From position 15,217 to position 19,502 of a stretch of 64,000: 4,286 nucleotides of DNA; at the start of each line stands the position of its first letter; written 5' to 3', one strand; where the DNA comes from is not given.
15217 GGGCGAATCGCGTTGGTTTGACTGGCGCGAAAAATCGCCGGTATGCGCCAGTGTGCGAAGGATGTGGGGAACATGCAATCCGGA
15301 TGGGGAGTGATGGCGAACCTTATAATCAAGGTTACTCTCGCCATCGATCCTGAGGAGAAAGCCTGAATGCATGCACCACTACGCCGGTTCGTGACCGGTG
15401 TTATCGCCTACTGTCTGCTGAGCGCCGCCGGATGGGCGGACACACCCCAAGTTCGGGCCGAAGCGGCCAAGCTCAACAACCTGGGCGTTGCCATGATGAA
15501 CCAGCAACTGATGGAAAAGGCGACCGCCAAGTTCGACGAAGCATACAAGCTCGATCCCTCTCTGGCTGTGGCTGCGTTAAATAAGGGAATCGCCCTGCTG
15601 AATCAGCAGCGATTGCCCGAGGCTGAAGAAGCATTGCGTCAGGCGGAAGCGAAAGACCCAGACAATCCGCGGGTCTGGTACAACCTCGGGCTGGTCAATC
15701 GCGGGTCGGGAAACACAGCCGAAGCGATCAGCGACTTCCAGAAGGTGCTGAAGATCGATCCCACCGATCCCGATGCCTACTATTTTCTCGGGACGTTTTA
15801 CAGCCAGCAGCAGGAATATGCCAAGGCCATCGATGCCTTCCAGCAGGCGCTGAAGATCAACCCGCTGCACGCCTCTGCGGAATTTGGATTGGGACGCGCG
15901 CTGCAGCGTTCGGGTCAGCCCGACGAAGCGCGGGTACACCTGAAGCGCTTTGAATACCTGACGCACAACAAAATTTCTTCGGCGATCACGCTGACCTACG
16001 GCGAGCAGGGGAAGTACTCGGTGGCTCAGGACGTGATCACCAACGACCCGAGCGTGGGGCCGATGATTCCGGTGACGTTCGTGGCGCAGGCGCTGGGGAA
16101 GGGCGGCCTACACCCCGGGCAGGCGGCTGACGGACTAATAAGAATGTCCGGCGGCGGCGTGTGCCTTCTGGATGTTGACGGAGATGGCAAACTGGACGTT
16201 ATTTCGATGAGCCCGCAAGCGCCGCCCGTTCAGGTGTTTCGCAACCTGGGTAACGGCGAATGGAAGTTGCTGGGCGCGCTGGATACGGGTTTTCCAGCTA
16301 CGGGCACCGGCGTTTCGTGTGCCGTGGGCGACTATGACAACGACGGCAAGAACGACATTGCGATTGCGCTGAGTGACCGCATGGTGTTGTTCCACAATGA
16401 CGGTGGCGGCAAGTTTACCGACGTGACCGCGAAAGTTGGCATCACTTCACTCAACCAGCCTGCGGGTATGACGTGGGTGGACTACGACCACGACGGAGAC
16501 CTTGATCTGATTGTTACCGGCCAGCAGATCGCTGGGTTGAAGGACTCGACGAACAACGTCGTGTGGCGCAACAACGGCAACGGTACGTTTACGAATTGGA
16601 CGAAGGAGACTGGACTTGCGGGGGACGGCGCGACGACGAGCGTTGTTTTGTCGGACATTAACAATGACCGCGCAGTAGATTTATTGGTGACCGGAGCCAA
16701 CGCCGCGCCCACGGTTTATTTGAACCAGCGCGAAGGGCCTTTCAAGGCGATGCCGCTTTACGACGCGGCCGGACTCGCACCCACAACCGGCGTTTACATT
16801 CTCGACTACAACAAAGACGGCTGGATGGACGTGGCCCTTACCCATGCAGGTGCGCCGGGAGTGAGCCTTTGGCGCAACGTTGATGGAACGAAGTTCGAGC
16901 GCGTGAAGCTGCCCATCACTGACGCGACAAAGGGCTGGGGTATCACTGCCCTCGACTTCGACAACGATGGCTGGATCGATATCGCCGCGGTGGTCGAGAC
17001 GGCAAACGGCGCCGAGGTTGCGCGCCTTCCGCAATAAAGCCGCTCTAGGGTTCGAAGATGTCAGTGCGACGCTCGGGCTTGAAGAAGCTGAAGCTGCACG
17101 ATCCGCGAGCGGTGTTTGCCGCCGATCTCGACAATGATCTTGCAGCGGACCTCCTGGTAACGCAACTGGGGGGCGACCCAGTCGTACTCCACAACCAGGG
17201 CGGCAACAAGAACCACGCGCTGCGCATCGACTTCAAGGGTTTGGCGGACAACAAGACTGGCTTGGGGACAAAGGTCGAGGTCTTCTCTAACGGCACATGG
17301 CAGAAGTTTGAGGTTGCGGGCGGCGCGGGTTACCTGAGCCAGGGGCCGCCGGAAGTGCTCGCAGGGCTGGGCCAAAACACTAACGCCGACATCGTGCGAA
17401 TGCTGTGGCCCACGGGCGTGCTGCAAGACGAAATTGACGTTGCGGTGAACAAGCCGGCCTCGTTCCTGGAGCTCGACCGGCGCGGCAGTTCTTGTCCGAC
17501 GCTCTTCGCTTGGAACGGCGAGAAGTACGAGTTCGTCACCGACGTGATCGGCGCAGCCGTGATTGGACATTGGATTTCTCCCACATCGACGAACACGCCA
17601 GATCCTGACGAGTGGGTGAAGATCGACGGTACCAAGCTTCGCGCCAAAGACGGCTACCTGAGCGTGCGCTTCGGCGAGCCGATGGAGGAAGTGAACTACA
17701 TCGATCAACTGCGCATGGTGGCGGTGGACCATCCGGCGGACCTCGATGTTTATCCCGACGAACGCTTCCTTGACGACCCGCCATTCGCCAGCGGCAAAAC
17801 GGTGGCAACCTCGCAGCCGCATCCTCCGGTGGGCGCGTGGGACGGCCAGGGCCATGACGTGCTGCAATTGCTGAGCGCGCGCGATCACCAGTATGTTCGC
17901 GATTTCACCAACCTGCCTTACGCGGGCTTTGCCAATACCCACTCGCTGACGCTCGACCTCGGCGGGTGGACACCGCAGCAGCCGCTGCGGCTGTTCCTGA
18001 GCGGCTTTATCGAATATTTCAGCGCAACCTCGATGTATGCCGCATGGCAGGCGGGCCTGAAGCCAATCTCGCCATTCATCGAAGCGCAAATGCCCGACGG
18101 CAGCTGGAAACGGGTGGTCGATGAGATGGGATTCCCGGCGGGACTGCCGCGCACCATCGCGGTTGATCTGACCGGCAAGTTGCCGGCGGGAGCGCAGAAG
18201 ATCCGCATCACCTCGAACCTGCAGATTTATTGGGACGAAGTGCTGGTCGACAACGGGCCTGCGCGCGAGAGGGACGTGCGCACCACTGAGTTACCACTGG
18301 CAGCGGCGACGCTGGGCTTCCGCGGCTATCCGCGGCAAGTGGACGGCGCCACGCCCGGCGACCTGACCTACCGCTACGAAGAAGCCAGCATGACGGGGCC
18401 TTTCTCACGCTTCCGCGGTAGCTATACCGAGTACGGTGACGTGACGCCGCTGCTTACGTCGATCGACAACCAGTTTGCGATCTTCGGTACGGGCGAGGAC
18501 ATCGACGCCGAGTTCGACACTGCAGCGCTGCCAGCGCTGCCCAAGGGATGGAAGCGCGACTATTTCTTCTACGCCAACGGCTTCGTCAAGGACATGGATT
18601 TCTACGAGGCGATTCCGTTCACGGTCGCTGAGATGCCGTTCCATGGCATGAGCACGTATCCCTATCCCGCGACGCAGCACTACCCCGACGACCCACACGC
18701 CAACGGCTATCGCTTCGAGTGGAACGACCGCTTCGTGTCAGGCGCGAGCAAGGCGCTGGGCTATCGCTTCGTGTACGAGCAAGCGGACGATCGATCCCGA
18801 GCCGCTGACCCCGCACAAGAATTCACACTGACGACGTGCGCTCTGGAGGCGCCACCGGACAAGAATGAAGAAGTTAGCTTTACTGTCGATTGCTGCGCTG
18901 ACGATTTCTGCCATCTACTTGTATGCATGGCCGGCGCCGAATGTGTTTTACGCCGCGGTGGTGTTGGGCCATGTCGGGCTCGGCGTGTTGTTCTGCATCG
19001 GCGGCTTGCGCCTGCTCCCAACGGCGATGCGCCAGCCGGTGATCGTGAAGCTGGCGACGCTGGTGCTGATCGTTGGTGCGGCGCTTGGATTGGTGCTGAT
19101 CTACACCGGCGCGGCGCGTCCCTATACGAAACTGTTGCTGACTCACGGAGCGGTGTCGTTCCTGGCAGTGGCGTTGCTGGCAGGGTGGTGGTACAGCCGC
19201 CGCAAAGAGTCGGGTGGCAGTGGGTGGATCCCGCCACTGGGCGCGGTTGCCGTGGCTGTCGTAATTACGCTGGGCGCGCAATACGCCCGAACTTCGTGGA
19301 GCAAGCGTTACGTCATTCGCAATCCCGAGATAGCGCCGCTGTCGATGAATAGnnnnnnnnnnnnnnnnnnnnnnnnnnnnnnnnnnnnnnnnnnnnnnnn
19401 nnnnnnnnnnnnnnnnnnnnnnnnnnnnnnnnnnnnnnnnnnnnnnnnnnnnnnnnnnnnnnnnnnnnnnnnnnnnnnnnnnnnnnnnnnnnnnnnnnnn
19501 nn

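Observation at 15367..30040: Seven-gene cluster of CRTAC1 paralogs, a pentahaem cytochrome, TPR proteins and an amidase, with no assigned function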

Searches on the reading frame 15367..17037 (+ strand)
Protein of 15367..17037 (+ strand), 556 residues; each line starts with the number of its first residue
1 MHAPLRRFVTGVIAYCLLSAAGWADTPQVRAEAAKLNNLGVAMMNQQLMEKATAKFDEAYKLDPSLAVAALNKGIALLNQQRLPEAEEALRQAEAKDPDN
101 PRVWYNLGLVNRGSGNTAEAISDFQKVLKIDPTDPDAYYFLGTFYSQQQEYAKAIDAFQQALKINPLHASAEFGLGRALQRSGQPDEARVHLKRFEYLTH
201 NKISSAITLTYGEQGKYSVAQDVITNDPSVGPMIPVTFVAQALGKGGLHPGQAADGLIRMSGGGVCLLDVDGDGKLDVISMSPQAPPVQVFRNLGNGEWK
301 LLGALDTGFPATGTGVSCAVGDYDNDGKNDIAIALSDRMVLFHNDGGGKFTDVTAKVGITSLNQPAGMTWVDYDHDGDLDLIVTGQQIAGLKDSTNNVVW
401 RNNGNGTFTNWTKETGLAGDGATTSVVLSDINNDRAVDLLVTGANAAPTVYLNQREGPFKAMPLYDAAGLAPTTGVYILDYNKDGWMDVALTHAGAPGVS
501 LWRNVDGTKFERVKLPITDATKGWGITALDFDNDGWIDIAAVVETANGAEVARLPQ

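Call 4: search_protein_families(library=pfam, proteins=[window:15367-17037:+], max_evalue=0.001)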
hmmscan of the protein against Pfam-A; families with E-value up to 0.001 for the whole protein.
window:15367-17037:+ (556 aa): 25 families
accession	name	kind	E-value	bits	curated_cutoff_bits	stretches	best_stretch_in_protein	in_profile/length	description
PF13517.12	FG-GAP_3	-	3.1e-47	159.4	26.9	5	269-332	1-60/61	FG-GAP-like repeat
PF07719.23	TPR_2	-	1.6e-31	106.2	27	2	135-167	1-33/34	Tetratricopeptide repeat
PF00515.34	TPR_1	-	3.1e-29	100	27.8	2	135-166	1-32/34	Tetratricopeptide repeat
PF13432.12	TPR_16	-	7.4e-24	84.3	32.7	2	71-135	1-65/65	Tetratricopeptide repeat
PF13414.12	TPR_11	-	3.7e-23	81.4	26.8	3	76-111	3-38/42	TPR repeat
PF14559.12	TPR_19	-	2.6e-22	79.3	25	3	147-194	3-50/68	Tetratricopeptide repeat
PF13431.12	TPR_17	-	4.8e-22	76.8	24.4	1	124-155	2-33/34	Tetratricopeptide repeat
PF13424.12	TPR_12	-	6.9e-21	74.7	30.1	3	102-164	4-74/77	Tetratricopeptide repeat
PF13181.12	TPR_8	-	5.2e-20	70.3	25.7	2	136-166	2-32/34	Tetratricopeptide repeat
PF13428.12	TPR_14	-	2e-18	65.4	23.5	2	72-108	6-42/44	Tetratricopeptide repeat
PF23914.1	TPR_CcmH_CycH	-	2e-16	60.6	42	2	39-135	56-155/158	Cytochrome c-type biogenesis protein H TPR domain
PF01839.29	FG-GAP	-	1.4e-14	54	22.1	0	262-285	2-25/37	FG-GAP repeat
PF13371.12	TPR_9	-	8.3e-13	48.6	35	1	76-137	5-65/73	Tetratricopeptide repeat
PF13174.12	TPR_6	-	1e-11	45.1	26.3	0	103-133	2-32/33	Tetratricopeptide repeat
PF13176.12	TPR_7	-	5.2e-10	39.1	27.9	0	137-166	1-32/36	Tetratricopeptide repeat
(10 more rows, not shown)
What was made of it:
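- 15367..18831 (+): Long CRTAC1 paralog, about 1150 aa if repaired. It has a signal peptide, TPRs, an FG-GAP/VCBS propeller, UnbV_ASPIC and a roughly 440-aa all-beta extension. It is broken by three +1 insertions near 17019, 17082 and 18778. Pfam (call 4).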

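Call 8: search_protein_families(library=ncbifam, proteins=[window:15367-17037:+], max_evalue=0.00001)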
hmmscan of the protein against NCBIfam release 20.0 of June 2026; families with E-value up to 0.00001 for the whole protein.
window:15367-17037:+ (556 aa): 23 families
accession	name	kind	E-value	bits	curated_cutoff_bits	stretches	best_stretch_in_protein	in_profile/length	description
NF040959.1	MamA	equivalog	1.8e-24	86.4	200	2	34-138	72-176/204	magnetosome protein MamA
NF008391.2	PRK11189.1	equivalog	2.5e-20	73.1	250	2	87-195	51-159/297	lipoprotein NlpI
TIGR02917.1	PEP_TPR_lipo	equivalog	5e-20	71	312.2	1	31-193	361-523/899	XrtA/PEP-CTERM system TPR-repeat protein PrsT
TIGR02521.1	type_IV_pilW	equivalog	2.3e-17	63.3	154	1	69-224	33-192/234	type IV pilus biogenesis/stability protein PilW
TIGR02552.1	LcrH_SycD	equivalog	4.5e-14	52.3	104.8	1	114-194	31-111/136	SycD/LcrH family type III secretion system chaperone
NF033758.1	gliding_GltE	equivalog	1.1e-13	50.9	225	1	33-86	290-343/411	adventurous gliding motility TPR repeat lipoprotein GltE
TIGR00540.1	TPR_hemY_coli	hypoth_equivalog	4.5e-12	45.4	142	1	44-191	241-381/385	heme biosynthesis-associated TPR protein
NF047507.1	TPR_BatC_Lepto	exception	1.1e-11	44.6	175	1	58-172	17-133/214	TPR repeat-containing protein BatC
TIGR02795.1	tol_pal_ybgF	equivalog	2.4e-11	44.3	90.1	1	133-193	37-100/119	tol-pal system protein YbgF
NF033762.1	social_mot_Tgl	equivalog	5.5e-10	39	225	1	100-188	30-119/252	social motility TPR repeat lipoprotein Tgl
NF033920.0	C39_PA2778_fam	equivalog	7.4e-10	38.7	150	0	30-130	153-253/255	PA2778 family cysteine peptidase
NF047371.1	FlcA_CTERM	equivalog_domain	1.8e-09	36.7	300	1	113-194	451-532/646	periplasmic flagellar collar protein FlcA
TIGR04510.1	mod_pep_cyc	subfamily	2.1e-09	36.4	400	1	34-249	399-616/814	putative peptide modification system cyclase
TIGR03939.1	PGA_TPR_OMP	equivalog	6.7e-09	34.5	366.65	1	76-190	95-209/800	poly-beta-1,6 N-acetyl-D-glucosamine export porin PgaA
TIGR00990.1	3a0801s09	subfamily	2.5e-08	33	757.25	1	48-167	309-431/615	mitochondrial import receptor subunit TOM70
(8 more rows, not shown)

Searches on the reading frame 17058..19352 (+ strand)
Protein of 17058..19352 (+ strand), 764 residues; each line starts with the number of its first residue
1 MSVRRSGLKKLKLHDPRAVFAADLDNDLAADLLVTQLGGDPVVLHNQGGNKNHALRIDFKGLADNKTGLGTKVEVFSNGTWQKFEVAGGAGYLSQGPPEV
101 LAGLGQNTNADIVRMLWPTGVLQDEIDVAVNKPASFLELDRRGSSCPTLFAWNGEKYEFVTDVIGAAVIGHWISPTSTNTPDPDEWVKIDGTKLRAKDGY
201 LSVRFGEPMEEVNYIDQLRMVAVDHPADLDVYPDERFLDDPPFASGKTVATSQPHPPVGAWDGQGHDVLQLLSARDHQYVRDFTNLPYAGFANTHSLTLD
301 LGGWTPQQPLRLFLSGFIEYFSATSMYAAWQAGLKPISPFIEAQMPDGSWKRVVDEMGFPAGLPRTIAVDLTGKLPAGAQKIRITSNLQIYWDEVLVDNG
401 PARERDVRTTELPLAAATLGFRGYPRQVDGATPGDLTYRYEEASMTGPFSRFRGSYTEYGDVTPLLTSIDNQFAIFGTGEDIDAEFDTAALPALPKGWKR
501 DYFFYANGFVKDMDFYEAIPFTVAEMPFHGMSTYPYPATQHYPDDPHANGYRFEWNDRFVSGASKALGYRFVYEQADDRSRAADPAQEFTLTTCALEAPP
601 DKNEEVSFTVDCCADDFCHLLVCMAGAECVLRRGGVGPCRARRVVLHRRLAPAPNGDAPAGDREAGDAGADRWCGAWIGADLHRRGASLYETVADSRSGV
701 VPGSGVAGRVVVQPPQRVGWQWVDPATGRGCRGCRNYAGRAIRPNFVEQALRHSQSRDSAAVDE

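Call 4: search_protein_families(library=pfam, proteins=[window:17058-19352:+], max_evalue=0.001)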
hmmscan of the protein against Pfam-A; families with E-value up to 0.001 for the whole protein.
window:17058-19352:+ (764 aa): 1 family
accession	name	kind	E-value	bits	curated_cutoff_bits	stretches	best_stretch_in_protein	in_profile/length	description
PF07593.17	UnbV_ASPIC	-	1.8e-12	47.4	23.4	1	68-132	1-65/68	ASPIC and UnbV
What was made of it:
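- On CRTAC1 / ASPIC-UnbV family: PF07593 scores above its cut-off in 17058-19352, 21683-23407, 24905-26629 and 26541-28325(-) (call 4).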

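Call 8: search_protein_families(library=ncbifam, proteins=[window:17058-19352:+], max_evalue=0.00001)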
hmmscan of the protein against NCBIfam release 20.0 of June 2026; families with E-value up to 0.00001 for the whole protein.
window:17058-19352:+ (764 aa): 0 families

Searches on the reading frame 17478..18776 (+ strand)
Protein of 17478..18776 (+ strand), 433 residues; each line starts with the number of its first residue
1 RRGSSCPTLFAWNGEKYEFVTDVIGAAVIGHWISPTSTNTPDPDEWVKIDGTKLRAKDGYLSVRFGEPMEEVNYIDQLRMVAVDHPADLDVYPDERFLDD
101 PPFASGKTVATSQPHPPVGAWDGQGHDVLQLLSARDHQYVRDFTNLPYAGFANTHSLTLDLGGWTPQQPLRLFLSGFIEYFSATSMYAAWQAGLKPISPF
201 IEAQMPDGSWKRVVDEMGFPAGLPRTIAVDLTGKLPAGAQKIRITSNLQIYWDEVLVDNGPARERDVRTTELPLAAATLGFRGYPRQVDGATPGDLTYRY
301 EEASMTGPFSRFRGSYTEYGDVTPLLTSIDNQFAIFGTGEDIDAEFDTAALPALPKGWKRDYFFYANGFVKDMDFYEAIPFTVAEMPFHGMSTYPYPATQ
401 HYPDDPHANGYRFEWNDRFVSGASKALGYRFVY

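Call 45: search_solved_structures(query=window:17478-18776:+, max_evalue=1)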
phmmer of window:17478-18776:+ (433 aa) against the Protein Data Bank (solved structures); distinct sequences matched with E-value up to 1: 0.

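Call 54: find_homologous_proteins(query=window:17478-18776:+, max_evalue=0.00001)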
Query window:17478-18776:+ (433 aa): 1350 proteins with E <= 0.00001 among 8000 candidates; the best 120 are listed.
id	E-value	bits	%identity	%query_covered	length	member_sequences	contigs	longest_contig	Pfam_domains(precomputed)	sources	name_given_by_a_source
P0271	3.6e-284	961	94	100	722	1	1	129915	-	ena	-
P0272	1.7e-272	922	90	100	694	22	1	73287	PF13517.13,PF07593.19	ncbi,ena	-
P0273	1.9e-260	883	86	100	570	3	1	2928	PF07593.19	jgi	jgi:ASPIC and UnbV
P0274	3.4e-247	839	82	100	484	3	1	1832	-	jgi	-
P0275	1.2e-243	827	84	98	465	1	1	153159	-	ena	-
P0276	6.4e-238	808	78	100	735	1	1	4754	PF01839.30,PF13517.13,PF07593.19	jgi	jgi:hypothetical protein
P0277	1.3e-235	801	77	100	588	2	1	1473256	PF07593.19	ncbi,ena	-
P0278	4.4e-234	796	91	86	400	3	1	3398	-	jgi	-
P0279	3.1e-232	790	75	100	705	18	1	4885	PF01839.30,PF13517.13,PF07593.19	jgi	jgi:hypothetical protein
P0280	1.9e-223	761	72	100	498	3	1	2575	PF07593.19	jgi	jgi:ASPIC and UnbV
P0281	2.1e-221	754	73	97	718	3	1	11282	PF01839.30,PF13517.13,PF07593.19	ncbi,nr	ncbi:MAG: CRTAC1 family protein, partial [Silvibacterium sp.]|nr:CRTAC1 family protein [Silvibacteri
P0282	2.2e-219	747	71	100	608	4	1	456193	PF13517.13,PF07593.19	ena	-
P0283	7.2e-219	746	76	95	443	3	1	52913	-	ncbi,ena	-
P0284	1.2e-218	745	71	97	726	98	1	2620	PF01839.30,PF13517.13,PF07593.19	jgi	jgi:hypothetical protein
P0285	1.2e-218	745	71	100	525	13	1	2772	PF07593.19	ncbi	ncbi:MAG: ASPIC/UnbV domain-containing protein, partial [Silvibacterium sp.]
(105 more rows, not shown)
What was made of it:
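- Many public homologs of the extension on very large contigs are likewise truncated to 450-750 aa (call 54).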

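Call 64: predict_structure(alignment_id=A4)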
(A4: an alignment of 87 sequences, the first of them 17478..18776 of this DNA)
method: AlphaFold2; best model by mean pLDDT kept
length: 433 residues; sequences in the alignment: 87
mean_pLDDT: 82.6   pTM: 0.84
mean pLDDT of the five models: 82.6, 82.1, 81.9, 76.0, 75.5
residues with pLDDT >= 90: 229; 70-90: 109; 50-70: 55; < 50: 40
segments of 3 or more residues with pLDDT < 50: 1-4, 375-380, 400-403, 414-433
pLDDT, mean of each block of 10 residues (from residue 1): 63 96 66 64 87 97 89 89 97 89 90 95 97 94 91 97 93 92 78 91 95 92 88 91 97 96 95 96 88 88 74 59 91 83 96 97 91 55 56 51 54 43 37 26
secondary structure, 60 per line:
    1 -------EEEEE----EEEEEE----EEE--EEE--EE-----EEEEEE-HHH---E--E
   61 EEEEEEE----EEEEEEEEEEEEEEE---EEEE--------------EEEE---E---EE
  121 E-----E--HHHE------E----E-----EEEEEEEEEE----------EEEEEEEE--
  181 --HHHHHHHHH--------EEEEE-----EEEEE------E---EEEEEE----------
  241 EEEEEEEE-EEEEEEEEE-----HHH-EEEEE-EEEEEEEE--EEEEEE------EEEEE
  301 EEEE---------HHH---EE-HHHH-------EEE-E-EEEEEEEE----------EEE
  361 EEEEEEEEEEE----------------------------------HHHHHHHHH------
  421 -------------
elements in order: E8-12 E17-22 E27-29 E32-34 E44-49 E60-67 E72-86 E90-93 E108-111 E119-121 E151-160 E171-178 H183-191 E200-204 E210-214 E225-230 E241-248 E250-258 E268-272 E274-281 E284-289 E296-304 H323-326 E334-336 E340-347 E358-371 H406-414
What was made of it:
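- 15367..18831 (+): The extension model has pLDDT 82.6 and is all beta strand (call 64).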

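Call 66: fold_search(model_id=the predicted structure, library=pdb)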
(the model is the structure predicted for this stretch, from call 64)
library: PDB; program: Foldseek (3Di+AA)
matches with E <= 10: 965; with E <= 0.001: 2
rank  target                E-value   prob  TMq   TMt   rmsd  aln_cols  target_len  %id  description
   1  6j0n_J                1.7e-04  1.00  0.25  0.19  14.0       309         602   11  Cryo-EM Structure of an Extracellular Contractile Injection System, baseplate in extended state, refined in C6 symmetr (released 2019-04-10)
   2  7y5n_C                7.6e-04  0.93  0.19  0.08  17.6       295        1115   13  Structure of 1:1 PAPP-A.ProMBP complex(half map) (released 2023-01-11)
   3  8tar_L                3.1e-03  1.00  0.21  0.44   6.6       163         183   14  APC/C-CDH1-UBE2C-Ubiquitin-CyclinB-NTD (released 2023-09-27)
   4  8hgg_C                4.0e-03  0.84  0.19  0.07  16.6       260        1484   12  Structure of 2:2 PAPP-A.ProMBP complex (released 2023-01-11)
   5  2zag_A                4.5e-03  0.25  0.12  0.11  18.8       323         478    8  Crystal structure of the SeMet-substituted soluble domain of STT3 from P. furiosus (released 2007-12-11)
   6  7dea_A                5.0e-03  0.63  0.13  0.16  11.2       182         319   10  Structure of an avian influenza H5 hemagglutinin from the influenza virus A/duck Northern China/22/2017 (H5N6) (released 2021-11-03)
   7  8zi4_A                5.0e-03  0.35  0.19  0.14  30.5       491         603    9  Cryo-EM structure of wtEP-trypsinogen (released 2025-05-21)
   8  5l9u_L                5.3e-03  0.99  0.19  0.42  10.5       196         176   11  Model of human Anaphase-promoting complex/Cyclosome (APC/C-CDH1) with a cross linked Ubiquitin variant-substrate-UBE2C (released 2016-09-14)
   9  9gaw_L                5.9e-03  0.98  0.16  0.35   8.3       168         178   12  High-resolution structure of the Anaphase-promoting complex/cyclosome (APC/C) bound to co-activator Cdh1 (released 2024-08-14)
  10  4d0q                  7.7e-03  0.66  0.14  0.30  13.3       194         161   12  Hyaluronan Binding Module of the Streptococcal Pneumoniae Hyaluronate Lyase (released 2014-08-06)
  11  4ui9_L                1.0e-02  1.00  0.21  0.44   6.1       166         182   14  Atomic structure of the human Anaphase-Promoting Complex (released 2015-06-17)
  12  5l9t_L                1.0e-02  0.98  0.19  0.43  10.5       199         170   12  Model of human Anaphase-promoting complex/Cyclosome (APC/C-CDH1) with E2 UBE2S poised for polyubiquitination where UBE (released 2016-10-26)
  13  8vsc_B                1.1e-02  0.77  0.17  0.22  15.0       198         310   11  L-TGF-b1/GARP (released 2024-09-11)
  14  6q6g_L                1.2e-02  0.99  0.19  0.41   7.0       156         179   17  Cryo-EM structure of the APC/C-Cdc20-Cdk2-cyclinA2-Cks2 complex, the D1 box class (released 2019-09-11)
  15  6uja_D                1.2e-02  0.85  0.16  0.34   8.1       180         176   10  Integrin alpha-v beta-8 in complex with pro-TGF-beta1 (released 2020-02-05)
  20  3v0a_B                1.4e-02  0.35  0.17  0.08  16.5       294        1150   10  2.7 angstrom crystal structure of BoNT/Ai in complex with NTNHA (released 2012-03-14)
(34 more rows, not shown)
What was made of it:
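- The extension is all beta, with weak CBM/discoidin/APC10-like matches (calls 64, 66). The extension resembles carbohydrate-binding jelly rolls, weakly (call 66).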
